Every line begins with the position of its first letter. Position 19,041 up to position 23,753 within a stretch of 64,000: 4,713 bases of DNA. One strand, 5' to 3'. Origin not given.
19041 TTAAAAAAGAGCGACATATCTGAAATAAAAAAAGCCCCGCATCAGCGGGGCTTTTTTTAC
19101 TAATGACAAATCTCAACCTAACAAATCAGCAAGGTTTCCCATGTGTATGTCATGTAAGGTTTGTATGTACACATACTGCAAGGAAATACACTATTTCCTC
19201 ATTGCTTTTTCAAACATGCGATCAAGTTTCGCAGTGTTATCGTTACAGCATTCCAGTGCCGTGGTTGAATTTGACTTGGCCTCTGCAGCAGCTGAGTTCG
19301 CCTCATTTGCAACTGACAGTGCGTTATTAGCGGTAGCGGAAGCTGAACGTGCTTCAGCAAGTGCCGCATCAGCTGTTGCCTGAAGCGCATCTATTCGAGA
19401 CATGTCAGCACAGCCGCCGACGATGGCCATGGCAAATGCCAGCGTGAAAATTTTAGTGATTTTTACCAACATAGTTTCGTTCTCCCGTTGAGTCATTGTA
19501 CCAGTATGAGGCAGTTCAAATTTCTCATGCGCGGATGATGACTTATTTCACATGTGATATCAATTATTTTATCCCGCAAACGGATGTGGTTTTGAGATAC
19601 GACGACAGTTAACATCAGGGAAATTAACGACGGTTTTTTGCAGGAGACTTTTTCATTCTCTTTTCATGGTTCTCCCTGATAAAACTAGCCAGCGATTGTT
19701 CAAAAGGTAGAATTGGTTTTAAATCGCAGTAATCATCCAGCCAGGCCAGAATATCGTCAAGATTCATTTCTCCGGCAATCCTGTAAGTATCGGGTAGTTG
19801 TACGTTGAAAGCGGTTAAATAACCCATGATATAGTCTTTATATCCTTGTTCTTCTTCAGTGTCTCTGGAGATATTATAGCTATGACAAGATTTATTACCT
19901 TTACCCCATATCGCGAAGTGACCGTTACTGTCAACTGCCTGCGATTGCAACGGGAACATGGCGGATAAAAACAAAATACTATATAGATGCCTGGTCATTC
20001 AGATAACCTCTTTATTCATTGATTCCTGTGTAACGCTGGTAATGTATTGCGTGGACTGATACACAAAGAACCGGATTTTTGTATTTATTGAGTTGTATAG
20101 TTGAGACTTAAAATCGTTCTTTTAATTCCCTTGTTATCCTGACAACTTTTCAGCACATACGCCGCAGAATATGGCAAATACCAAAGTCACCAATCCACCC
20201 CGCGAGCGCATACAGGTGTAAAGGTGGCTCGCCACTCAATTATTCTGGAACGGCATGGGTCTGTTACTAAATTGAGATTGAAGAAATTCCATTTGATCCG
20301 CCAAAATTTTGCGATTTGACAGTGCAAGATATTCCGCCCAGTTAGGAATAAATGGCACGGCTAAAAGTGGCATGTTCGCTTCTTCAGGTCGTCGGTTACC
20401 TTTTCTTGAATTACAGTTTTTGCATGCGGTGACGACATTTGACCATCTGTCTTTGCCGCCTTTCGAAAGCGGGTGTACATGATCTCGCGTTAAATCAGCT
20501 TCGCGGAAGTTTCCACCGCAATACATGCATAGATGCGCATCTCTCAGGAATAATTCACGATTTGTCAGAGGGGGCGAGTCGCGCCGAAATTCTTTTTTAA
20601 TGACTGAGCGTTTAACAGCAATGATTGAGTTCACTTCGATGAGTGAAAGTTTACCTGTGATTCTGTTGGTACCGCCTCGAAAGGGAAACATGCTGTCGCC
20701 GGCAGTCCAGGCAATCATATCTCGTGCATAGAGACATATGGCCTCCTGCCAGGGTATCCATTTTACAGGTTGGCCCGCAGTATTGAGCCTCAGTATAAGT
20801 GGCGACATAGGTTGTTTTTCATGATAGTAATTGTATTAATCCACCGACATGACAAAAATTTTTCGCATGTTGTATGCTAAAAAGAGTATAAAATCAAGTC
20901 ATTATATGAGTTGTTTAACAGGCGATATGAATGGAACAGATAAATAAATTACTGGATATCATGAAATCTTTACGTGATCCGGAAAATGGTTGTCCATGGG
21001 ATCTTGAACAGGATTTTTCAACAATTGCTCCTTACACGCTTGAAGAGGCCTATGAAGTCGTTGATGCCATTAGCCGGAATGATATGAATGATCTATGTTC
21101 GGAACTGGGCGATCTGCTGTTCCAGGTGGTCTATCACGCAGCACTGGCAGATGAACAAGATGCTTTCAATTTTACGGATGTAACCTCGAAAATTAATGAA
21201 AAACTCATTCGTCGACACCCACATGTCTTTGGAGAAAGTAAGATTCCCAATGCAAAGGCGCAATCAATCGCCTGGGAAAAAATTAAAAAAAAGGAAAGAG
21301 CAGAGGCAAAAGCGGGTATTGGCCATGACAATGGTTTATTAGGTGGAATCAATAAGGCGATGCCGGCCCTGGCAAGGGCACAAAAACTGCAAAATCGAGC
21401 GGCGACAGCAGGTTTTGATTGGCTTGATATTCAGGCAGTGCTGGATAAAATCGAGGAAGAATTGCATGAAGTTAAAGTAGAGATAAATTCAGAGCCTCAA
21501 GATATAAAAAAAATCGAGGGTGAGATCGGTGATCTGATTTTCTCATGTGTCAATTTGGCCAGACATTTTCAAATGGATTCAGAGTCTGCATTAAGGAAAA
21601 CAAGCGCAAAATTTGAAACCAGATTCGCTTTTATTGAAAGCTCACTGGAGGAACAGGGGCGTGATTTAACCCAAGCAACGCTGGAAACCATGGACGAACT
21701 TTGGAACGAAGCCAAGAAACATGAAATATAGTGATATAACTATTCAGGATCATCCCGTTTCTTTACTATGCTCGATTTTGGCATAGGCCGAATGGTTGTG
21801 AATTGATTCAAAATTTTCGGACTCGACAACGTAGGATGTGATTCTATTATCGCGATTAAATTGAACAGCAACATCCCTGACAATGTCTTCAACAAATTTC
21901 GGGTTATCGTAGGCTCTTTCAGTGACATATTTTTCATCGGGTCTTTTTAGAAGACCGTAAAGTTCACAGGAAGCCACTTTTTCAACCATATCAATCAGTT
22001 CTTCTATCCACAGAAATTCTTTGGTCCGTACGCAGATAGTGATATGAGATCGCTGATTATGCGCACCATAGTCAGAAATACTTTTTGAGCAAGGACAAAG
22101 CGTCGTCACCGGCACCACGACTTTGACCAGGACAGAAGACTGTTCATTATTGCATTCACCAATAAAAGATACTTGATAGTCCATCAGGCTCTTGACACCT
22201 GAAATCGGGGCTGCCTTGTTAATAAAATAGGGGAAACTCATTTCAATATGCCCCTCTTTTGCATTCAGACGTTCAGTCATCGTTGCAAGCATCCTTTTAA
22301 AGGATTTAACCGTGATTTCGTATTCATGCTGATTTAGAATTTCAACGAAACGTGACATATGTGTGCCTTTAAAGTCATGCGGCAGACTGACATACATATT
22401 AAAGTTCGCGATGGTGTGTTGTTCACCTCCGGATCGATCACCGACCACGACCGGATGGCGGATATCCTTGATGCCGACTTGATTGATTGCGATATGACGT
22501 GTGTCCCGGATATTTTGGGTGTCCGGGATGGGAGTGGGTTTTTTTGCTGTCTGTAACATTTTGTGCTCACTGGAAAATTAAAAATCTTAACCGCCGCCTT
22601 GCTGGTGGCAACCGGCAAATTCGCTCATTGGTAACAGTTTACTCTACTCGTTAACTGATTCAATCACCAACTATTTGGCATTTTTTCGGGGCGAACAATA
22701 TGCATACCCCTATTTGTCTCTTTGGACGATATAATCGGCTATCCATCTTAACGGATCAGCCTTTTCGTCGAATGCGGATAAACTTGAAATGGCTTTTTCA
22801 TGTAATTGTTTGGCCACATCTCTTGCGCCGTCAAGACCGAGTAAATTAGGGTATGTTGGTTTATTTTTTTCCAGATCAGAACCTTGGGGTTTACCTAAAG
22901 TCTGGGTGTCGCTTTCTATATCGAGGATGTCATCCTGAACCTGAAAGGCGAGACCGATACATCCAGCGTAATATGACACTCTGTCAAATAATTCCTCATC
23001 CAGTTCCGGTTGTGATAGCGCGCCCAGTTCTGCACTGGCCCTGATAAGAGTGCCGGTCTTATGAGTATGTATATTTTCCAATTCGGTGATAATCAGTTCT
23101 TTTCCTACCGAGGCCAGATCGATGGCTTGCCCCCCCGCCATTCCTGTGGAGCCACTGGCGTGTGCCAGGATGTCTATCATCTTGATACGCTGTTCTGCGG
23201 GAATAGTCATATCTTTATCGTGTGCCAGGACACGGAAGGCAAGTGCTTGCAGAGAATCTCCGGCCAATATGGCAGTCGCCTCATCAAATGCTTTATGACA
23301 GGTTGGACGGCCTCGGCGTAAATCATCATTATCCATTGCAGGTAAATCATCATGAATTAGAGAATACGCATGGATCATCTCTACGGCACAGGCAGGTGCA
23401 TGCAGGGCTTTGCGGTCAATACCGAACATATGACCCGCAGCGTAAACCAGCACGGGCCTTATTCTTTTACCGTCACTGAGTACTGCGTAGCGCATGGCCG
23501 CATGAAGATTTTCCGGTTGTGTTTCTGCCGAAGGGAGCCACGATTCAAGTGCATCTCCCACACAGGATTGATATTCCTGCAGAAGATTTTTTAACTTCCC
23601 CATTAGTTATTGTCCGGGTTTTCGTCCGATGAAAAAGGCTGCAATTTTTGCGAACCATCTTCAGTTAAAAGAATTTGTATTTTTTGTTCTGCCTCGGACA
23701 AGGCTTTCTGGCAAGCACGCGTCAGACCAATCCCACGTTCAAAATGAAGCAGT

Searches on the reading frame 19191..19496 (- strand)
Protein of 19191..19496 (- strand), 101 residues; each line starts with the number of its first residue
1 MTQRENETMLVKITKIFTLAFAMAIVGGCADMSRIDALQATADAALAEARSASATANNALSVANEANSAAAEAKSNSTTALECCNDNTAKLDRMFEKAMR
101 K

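Call 19: search_protein_families(library=pfam, proteins=[window:19191-19496:-])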
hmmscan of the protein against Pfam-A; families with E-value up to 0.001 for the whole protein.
window:19191-19496:- (101 aa): 1 family
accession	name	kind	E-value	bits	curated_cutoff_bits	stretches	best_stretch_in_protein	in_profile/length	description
PF11839.13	Alanine_zipper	-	1.5e-12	48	23.1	1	34-101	2-69/69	Alanine-zipper, major outer membrane lipoprotein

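Call 54: find_encoding_contigs(protein=window:19191-19496:-, flank=10000, max_places=8)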
Protein window:19191-19496:- (101 aa): no gene with exactly this product is on record in the collection.

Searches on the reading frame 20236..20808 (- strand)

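Call 19: search_protein_families(library=pfam, proteins=[window:20236-20808:-])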
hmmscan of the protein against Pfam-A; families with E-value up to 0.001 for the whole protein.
window:20236-20808:- (190 aa): 3 families
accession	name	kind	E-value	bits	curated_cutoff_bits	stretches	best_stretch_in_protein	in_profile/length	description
PF14279.12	HNH_5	-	2.6e-18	66.1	27.5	1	94-147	1-54/56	HNH endonuclease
PF01844.29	HNH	-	7.2e-16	58.5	21.4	1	94-139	1-47/47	HNH endonuclease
PF13395.12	HNH_4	-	4e-06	27.1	22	1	94-141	1-53/54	HNH endonuclease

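Call 100: search_protein_families(library=padloc, proteins=[window:20236-20808:-], max_evalue=0.001)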
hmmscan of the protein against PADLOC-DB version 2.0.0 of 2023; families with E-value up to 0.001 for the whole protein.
window:20236-20808:- (190 aa): 11 families
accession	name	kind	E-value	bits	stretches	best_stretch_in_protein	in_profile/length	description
PDLC00315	PtuB1|PtuB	-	4.3e-10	37.8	1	84-146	23-86/227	Unknown function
PDLC00337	PtuB1|PtuB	-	5e-07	27.8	1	87-147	52-113/216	Unknown function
PDLC00317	PtuB1|PtuB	-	1.8e-06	26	1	91-163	59-132/244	Unknown function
PDLC01256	Cas9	-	2e-05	21.6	1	85-145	505-568/711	"CAS-II-A,CAS-II-B,CAS-II-C; effector__SPE"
PDLC00351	PtuB1|PtuB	-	4.4e-05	21.6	1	89-139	54-108/195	Unknown function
PDLC02859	DpdF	-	5.2e-05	19.9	1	88-136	4-52/545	DpdF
PDLC00342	PtuB1|PtuB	-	0.00021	18.8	1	92-165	48-122/247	Unknown function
PDLC03418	REase_II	-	0.00036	17.8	1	86-138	319-371/372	Type II restriction enzyme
PDLC04262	PDC-M01B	-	0.00043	18.1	1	92-164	80-151/259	-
PDLC00973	Cas9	-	0.00049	16.7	1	86-144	599-663/830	CRISPR subtype II RNA-guided endonuclease Cas9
PDLC00336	PtuB1|PtuB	-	0.0009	17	1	86-139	58-114/250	Unknown function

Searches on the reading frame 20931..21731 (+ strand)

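Call 19: search_protein_families(library=pfam, proteins=[window:20931-21731:+])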
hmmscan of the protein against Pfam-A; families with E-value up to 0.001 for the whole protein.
window:20931-21731:+ (266 aa): 2 families
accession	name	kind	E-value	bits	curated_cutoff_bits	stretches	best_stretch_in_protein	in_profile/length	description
PF03819.22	MazG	-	6.2e-37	126.2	22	2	27-100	1-74/74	MazG nucleotide pyrophosphohydrolase domain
PF01503.22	PRA-PH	-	2e-08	35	21.3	1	30-68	26-66/86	Phosphoribosyl-ATP pyrophosphohydrolase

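Call 100: search_protein_families(library=padloc, proteins=[window:20931-21731:+], max_evalue=0.001)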
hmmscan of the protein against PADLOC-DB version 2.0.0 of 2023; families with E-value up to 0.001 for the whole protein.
window:20931-21731:+ (266 aa): 0 families

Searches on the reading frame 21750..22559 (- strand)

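Call 19: search_protein_families(library=pfam, proteins=[window:21750-22559:-])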
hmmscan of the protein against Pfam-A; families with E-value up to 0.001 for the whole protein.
window:21750-22559:- (269 aa): 1 family
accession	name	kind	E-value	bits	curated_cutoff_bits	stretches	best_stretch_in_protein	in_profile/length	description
PF02649.19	GCHY-1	-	2.6e-100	335.7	25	1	11-260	1-260/260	Type I GTP cyclohydrolase folE2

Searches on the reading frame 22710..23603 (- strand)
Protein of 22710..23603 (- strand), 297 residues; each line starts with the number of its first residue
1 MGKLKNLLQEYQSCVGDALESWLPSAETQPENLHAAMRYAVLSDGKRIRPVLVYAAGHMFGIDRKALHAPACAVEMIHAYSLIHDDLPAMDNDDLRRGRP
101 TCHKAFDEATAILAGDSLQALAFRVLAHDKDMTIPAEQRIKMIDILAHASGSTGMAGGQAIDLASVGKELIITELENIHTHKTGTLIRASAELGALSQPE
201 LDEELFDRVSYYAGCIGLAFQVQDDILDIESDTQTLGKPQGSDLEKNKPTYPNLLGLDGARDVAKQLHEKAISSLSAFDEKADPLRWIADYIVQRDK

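Call 19: search_protein_families(library=pfam, proteins=[window:22710-23603:-])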
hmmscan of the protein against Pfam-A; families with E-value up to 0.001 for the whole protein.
window:22710-23603:- (297 aa): 1 family
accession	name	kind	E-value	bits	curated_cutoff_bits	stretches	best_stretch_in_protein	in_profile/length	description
PF00348.22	polyprenyl_synt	-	1.3e-58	198.6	27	1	31-271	2-233/251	Polyprenyl synthetase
